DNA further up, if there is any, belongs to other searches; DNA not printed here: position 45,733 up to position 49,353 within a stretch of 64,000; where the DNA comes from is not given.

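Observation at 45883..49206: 1107-aa AT-rich helical-repeat protein with the same N-terminal module: a modular, domain-swapped paralog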

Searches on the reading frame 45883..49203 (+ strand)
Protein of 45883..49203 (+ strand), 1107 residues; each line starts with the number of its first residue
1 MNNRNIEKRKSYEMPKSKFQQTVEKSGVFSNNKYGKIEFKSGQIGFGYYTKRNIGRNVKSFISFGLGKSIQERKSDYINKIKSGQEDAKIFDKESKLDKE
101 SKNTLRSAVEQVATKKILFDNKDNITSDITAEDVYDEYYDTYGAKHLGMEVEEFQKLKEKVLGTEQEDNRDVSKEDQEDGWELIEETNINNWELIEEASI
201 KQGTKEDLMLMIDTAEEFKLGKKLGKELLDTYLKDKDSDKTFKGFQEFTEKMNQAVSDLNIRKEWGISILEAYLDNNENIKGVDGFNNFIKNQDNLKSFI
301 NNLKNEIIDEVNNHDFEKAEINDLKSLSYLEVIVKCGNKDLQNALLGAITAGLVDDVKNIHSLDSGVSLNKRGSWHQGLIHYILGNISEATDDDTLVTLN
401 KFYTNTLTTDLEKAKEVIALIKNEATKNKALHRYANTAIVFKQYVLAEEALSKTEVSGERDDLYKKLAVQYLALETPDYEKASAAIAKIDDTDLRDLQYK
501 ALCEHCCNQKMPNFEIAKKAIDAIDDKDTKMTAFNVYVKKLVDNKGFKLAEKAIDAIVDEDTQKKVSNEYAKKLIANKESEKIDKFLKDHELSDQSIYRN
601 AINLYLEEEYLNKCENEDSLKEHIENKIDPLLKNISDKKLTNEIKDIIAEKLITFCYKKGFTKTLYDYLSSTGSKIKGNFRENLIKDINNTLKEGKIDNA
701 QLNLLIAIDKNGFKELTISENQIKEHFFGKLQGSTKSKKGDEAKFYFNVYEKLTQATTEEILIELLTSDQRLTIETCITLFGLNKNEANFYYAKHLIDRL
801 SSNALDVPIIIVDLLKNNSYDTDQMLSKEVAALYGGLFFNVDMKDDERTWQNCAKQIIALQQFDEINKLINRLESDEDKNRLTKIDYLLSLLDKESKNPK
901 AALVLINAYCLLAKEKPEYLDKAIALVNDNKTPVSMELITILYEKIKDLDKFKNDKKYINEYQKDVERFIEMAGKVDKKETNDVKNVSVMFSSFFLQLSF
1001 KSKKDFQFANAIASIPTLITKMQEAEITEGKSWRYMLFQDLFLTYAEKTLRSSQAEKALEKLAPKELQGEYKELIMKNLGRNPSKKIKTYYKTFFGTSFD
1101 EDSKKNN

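Call 6: search_protein_families(library=pfam, proteins=[window:45883-49203:+], max_evalue=1)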
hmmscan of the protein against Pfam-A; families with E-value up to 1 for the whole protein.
window:45883-49203:+ (1107 aa): 1 family
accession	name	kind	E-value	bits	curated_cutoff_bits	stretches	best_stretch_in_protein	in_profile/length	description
PF11517.13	Nab2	-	0.021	15.5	25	0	935-962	7-34/101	Nuclear abundant poly(A) RNA-bind protein 2 (Nab2)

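Call 8: find_homologous_proteins(query=window:45883-49203:+)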
Query window:45883-49203:+: 8000 candidates shared short words with the query, none scored E <= 0.001.
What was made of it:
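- Tried and rejected: Word-indexed protein search of full p1 (call 8).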

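Call 9: find_related_loci(query=window:45883-49203:+, collection=genome_contigs, flank=10000)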
Query window:45883-49203:+ (1107 aa) in genome_contigs; peptide patterns used: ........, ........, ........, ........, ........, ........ (x = any residue, [..] = any of these).
39 stretches matched a pattern, but none encodes a relative of the query by tblastn (E <= 1e-3).
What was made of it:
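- Tried and rejected: GTDB genome scan with p1 (call 9).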

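Call 29: find_encoding_contigs(protein=window:45883-49203:+, flank=10000, max_places=6)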
Protein window:45883-49203:+ (1107 aa): 24 contigs read that carry it; 6 places shown.
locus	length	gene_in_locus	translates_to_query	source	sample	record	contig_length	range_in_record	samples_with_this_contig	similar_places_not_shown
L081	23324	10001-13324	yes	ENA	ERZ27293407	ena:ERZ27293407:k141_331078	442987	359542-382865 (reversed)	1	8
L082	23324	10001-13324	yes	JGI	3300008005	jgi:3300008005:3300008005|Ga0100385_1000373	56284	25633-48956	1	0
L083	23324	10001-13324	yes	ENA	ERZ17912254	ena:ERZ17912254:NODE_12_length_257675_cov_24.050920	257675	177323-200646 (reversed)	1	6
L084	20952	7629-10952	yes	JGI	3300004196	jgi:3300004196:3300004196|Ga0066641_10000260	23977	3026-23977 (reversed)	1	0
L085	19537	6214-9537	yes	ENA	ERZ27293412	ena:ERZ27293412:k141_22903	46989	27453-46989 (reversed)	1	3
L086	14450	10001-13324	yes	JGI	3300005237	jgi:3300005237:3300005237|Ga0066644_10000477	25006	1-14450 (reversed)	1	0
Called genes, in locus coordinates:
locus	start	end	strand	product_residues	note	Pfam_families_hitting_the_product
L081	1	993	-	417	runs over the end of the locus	PF00375:SDF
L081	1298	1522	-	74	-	-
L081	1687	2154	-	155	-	PF22381:Staph_reg_Sar_Rot, PF22166:WHD_ArnR1, PF01047:MarR (weak), PF13463:HTH_27 (weak)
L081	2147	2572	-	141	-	-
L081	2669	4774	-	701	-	PF07732:Cu-oxidase_3, PF00394:Cu-oxidase, PF07731:Cu-oxidase_2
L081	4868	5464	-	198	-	PF13302:Acetyltransf_3, PF13420:Acetyltransf_4, PF00583:Acetyltransf_1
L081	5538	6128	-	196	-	PF03352:Adenine_glyco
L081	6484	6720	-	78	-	PF01541:GIY-YIG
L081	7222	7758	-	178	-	-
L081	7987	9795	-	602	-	PF17297:PEPCK_N, PF00821:PEPCK_GTP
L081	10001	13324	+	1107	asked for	-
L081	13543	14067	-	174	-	-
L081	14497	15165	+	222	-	-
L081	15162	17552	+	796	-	PF00270:DEAD (faint), PF06733:DEAD_2, PF13307:Helicase_C_2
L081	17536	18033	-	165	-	PF06445:GyrI-like, PF14526:Cass2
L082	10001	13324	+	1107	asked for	-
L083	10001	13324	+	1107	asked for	-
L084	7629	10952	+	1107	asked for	-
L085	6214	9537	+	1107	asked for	-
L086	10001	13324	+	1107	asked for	-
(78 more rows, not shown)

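Call 30: search_protein_representatives(alignment_id=A2)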
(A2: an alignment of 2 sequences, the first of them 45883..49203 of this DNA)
Query: 2 sequences, 1107 profile positions. Proteins with E-value up to 0.001 (for the whole library): 5; up to 1e-10: 3; up to 1e-30: 3. The best 5 are listed.
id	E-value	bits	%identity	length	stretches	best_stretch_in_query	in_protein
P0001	6.2e-198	676.5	-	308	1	744-1041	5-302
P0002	9.9e-83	295.1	-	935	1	1-262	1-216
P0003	8.7e-39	149.5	-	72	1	1036-1107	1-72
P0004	9.1e-08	46.8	-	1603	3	413-587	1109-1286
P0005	6.9e-04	34.0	-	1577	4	488-585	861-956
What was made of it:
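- Ankyrin repeats on the paralogs, the absence of any orthologue elsewhere (call 30) and K/E/N-rich composition are more typical of fast-evolving interaction proteins than of core scaffolds. No homologues were found in other species (calls 9, 30).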

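Call 32: search_protein_families(library=pfam, proteins=[P0004, P0005], max_evalue=0.1)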
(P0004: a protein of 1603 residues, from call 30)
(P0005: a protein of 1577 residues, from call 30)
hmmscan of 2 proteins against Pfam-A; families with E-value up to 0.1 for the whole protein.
P0004 (1603 aa): 13 families
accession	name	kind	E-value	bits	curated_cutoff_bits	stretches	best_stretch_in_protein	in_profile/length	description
PF13424.12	TPR_12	-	1.6e-25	89.5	30.1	6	1189-1251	2-66/77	Tetratricopeptide repeat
PF07719.23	TPR_2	-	4.2e-16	58.1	27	0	865-891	1-27/34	Tetratricopeptide repeat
PF14559.12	TPR_19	-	5.5e-16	59.1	25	4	1240-1304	1-66/68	Tetratricopeptide repeat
PF00656.27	Peptidase_C14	-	6e-15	56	21.4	1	9-241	3-211/233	Caspase domain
PF14771.11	DUF4476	-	1.9e-08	34.9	22.5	0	933-1006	19-87/91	Domain of unknown function (DUF4476)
PF13176.12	TPR_7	-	1.9e-08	34.1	27.9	0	1331-1352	1-22/36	Tetratricopeptide repeat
PF16938.10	Phage_holin_Dp1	-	1.6e-06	28.8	25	0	834-859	19-44/63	Putative phage holin Dp-1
PF13401.12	AAA_22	-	6.7e-05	23.6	27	1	328-453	6-120/130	AAA domain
PF09613.16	HrpB1_HrpK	-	0.024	14.7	29.3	0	1397-1498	13-112/126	Bacterial type III secretion protein (HrpB1_HrpK)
PF03193.22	RsgA_GTPase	-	0.038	14.2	30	0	318-351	98-130/174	RsgA GTPase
PF01637.24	ATPase_2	-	0.04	14.2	33.2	0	306-365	1-59/225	ATPase domain predominantly from Archaea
PF13374.12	TPR_10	-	0.046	14.2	27.5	0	865-891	2-28/42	Tetratricopeptide repeat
PF23352.1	IFT52_central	-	0.066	13.9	27.9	0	462-485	50-73/81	IFT52 central domain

P0005 (1577 aa): 18 families
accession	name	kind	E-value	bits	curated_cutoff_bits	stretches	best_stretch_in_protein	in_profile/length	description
PF07719.23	TPR_2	-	5.3e-12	45.3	27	0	1463-1491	1-29/34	Tetratricopeptide repeat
PF13374.12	TPR_10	-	2.9e-11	43.4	27.5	0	1463-1492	2-31/42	Tetratricopeptide repeat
PF01535.26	PPR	-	3.8e-11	42.9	25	0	793-817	4-28/31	PPR repeat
PF13424.12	TPR_12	-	5.3e-10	39.8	30.1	3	1185-1248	5-70/77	Tetratricopeptide repeat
PF14559.12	TPR_19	-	4.6e-08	33.7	25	1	1020-1077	5-63/68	Tetratricopeptide repeat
PF12895.13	ANAPC3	-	1.3e-07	32.2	27.2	0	1369-1441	3-76/82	Anaphase-promoting complex, cyclosome, subunit 3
PF05729.18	NACHT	-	1.4e-07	32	26.7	1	147-312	3-165/167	NACHT domain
PF23300.3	HEAT_Nup120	-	2e-07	31.4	29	0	851-914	104-170/170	Nucleoporin Nup120, HEAT repeats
PF13191.12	AAA_16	-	9.4e-07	29.9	32.6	1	126-250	5-147/167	AAA ATPase domain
PF24099.1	RBD_DGKtheta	-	2.8e-06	27.8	27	0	974-1044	7-76/80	Diacylglycerol kinase theta, RNA-binding domain-like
PF13401.12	AAA_22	-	1.2e-05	26.1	27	1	143-261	4-104/130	AAA domain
PF16938.10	Phage_holin_Dp1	-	1.8e-05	25.4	25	0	654-679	19-44/63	Putative phage holin Dp-1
PF13176.12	TPR_7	-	4.9e-05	23.5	27.9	0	1041-1063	1-23/36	Tetratricopeptide repeat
PF24883.2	NPHP3_N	-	0.00025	21.7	24.8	1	142-250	20-139/164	Nephrocystin 3, N-terminal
PF01637.24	ATPase_2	-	0.00083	19.7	33.2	1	126-248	4-123/225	ATPase domain predominantly from Archaea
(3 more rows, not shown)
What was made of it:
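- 47116..47652 (+): TPR-like helix-hairpin repeats, aa 412-590 (five units). The three clear 33-35 aa copies are aa 482-582 (47326-47628). Call 32 (those repeats hit Pfam TPR_12 and TPR_2).
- The closest sequence relatives of the repeats are TPR arrays of bacterial STAND NTPases, which are cytoplasmic proteins (calls 30, 32).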

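Call 34: list_cluster_members(proteins=[window:45883-49203:+, window:32818-35622:+, window:31724-32536:+, window:51044-53431:+, window:49425-49970:-, window:50235-51044:+])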
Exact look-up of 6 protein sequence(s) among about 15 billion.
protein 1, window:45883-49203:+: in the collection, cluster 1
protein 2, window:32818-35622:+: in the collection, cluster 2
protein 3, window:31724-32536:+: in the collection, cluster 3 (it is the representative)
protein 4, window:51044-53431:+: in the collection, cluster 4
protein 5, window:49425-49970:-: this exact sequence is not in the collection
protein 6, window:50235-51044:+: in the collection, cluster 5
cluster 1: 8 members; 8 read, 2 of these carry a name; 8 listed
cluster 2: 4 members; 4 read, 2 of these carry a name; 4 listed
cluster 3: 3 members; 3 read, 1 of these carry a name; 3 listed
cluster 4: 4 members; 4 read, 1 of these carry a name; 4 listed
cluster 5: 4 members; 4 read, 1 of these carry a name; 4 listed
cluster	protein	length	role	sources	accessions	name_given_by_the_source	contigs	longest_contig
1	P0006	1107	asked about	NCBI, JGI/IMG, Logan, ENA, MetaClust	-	\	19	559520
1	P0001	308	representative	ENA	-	-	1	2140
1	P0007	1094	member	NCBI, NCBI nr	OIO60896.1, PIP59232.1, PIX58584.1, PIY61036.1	MAG: hypothetical protein COZ46_03160 [Verrucomicrobia bacterium ... | MAG: hypothetical protein AUJ82_00585 [Verrucomicrobia bacterium CG1_02_43_26]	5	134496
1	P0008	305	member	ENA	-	-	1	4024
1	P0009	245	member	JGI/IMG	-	-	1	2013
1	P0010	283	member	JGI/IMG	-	-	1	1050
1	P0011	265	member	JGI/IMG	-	-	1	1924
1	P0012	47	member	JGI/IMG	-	-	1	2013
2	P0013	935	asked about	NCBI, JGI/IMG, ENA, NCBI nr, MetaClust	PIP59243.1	MAG: hypothetical protein COX01_04410 [Verrucomicrobia bacterium ... | \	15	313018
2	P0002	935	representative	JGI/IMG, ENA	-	-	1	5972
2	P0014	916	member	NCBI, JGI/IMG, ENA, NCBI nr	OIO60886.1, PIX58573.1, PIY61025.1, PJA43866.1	MAG: hypothetical protein COZ46_03100 [Verrucomicrobia bacterium ... | MAG: hypothetical protein AUJ82_00525 [Verrucomicrobia bacterium CG1_02_43_26]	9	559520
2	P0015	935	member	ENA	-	-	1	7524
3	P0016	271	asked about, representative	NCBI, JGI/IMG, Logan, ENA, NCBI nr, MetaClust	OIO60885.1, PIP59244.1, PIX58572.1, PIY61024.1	MAG: hypothetical protein COZ46_03095 [Verrucomicrobia bacterium ... | MAG: hypothetical protein AUJ82_00520 [Verrucomicrobia bacterium CG1_02_43_26] | \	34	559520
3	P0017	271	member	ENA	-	-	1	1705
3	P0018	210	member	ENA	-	-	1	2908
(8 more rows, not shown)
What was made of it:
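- An identical full-length sequence occurs in assemblies from several samples and sources (calls 29, 34).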

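Call 47: search_solved_structures(query=window:45883-49203:+, max_evalue=1)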
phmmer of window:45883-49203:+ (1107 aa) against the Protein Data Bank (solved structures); distinct sequences matched with E-value up to 1: 0.

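Call 48: search_protein_families(library=padloc, proteins=[window:45883-49203:+], max_evalue=0.01)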
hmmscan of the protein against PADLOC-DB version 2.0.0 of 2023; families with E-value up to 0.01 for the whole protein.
window:45883-49203:+ (1107 aa): 0 families

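Call 51: predict_structure(alignment_id=A2)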
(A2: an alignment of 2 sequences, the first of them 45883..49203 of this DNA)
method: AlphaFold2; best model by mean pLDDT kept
length: 1107 residues; sequences in the alignment: 2
mean_pLDDT: 53.2   pTM: 0.33
mean pLDDT of the five models: 53.2, 52.3, 50.6, 45.1, 41.9
residues with pLDDT >= 90: 0; 70-90: 193; 50-70: 422; < 50: 492
segments of 3 or more residues with pLDDT < 50: 1-70, 87-98, 118-132, 146-148, 161-300, 302-304, 306-477, 489-494, 709-720, 735-738, 769-772, 796-826, 1028-1030
pLDDT, mean of each block of 10 residues (from residue 1): 28 32 34 30 34 36 41 57 51 44 57 55 44 51 53 54 39 30 27 29 40 36 42 40 36 31 34 43 41 44 47 41 39 39 42 37 29 35 37 40 40 44 41 38 38 40 40 44 51 52 55 59 60 60 60 64 68 73 73 74 78 75 78 71 66 67 63 52 58 51 53 47 56 52 54 54 52 50 52 49 40 42 45 53 57 64 66 59 72 73 77 75 78 75 75 67 77 70 65 64 66 66 56 66 67 69 74 74 78 84 69
secondary structure, 60 per line:
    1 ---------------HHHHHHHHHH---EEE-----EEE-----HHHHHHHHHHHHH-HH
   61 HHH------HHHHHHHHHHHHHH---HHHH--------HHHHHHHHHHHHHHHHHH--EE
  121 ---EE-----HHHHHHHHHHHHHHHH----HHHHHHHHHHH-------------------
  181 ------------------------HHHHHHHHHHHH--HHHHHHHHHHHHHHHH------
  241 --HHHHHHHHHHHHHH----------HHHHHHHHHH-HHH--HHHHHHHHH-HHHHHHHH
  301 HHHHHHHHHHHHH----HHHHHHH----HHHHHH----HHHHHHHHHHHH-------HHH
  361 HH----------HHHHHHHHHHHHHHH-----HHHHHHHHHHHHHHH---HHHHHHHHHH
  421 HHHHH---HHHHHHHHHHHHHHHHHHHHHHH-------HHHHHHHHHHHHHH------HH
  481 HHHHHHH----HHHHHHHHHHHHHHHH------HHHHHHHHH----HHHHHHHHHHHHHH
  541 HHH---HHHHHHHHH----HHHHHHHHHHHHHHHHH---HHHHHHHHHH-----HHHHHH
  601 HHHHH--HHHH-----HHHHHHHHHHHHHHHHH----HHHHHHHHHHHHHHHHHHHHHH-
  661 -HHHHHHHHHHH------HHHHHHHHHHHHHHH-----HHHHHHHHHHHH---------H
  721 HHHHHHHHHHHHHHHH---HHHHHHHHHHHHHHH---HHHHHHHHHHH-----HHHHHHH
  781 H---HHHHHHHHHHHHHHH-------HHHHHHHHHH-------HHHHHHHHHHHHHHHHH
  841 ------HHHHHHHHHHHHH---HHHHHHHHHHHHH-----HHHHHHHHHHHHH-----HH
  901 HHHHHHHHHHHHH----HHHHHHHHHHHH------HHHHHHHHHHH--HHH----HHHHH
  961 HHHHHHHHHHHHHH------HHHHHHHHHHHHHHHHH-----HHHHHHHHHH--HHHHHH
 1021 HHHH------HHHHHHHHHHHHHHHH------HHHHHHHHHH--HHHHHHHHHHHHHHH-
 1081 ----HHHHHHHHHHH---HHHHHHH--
elements in order (helices of 4 or more, strands of 3 or more residues): H16-25 E29-31 E37-39 H45-57 H59-63 H70-83 H87-90 H99-116 H131-146 H151-161 H205-216 H219-234 H243-256 H267-276 H283-291 H293-313 H318-324 H329-334 H339-350 H358-362 H373-387 H393-407 H411-425 H429-451 H459-472 H479-487 H492-507 H514-522 H527-543 H547-555 H560-576 H580-589 H595-605 H608-611 H617-633 H638-659 H662-672 H679-693 H699-710 H720-736 H740-754 H758-768 H774-781 H785-799 H807-816 H824-840 H847-859 H863-875 H881-893 H899-913 H918-929 H936-946 H956-974 H981-997 H1003-1012 H1015-1024 H1031-1046 H1053-1062 H1065-1079 H1085-1095 H1099-1105
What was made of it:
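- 47116..47652 (+): Call 51 (each unit is a short helix plus a long helix).
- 47653..49203 (+): Remaining all-alpha body, aa 591-1107: degenerate helical hairpins (alpha-solenoid-like). Call 51 (only helices; pLDDT 60-84 in parts).
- On TPR repeat proteins (Pfam clan TPR): The model shows a hairpin per unit, at low confidence (call 51).
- Closest known: TPR-type 33-34 aa helix-hairpin repeats of bacterial STAND NTPases. Same: The predicted short-helix/long-helix hairpin fits (call 51).
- The predicted secondary structure is regular (call 51).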
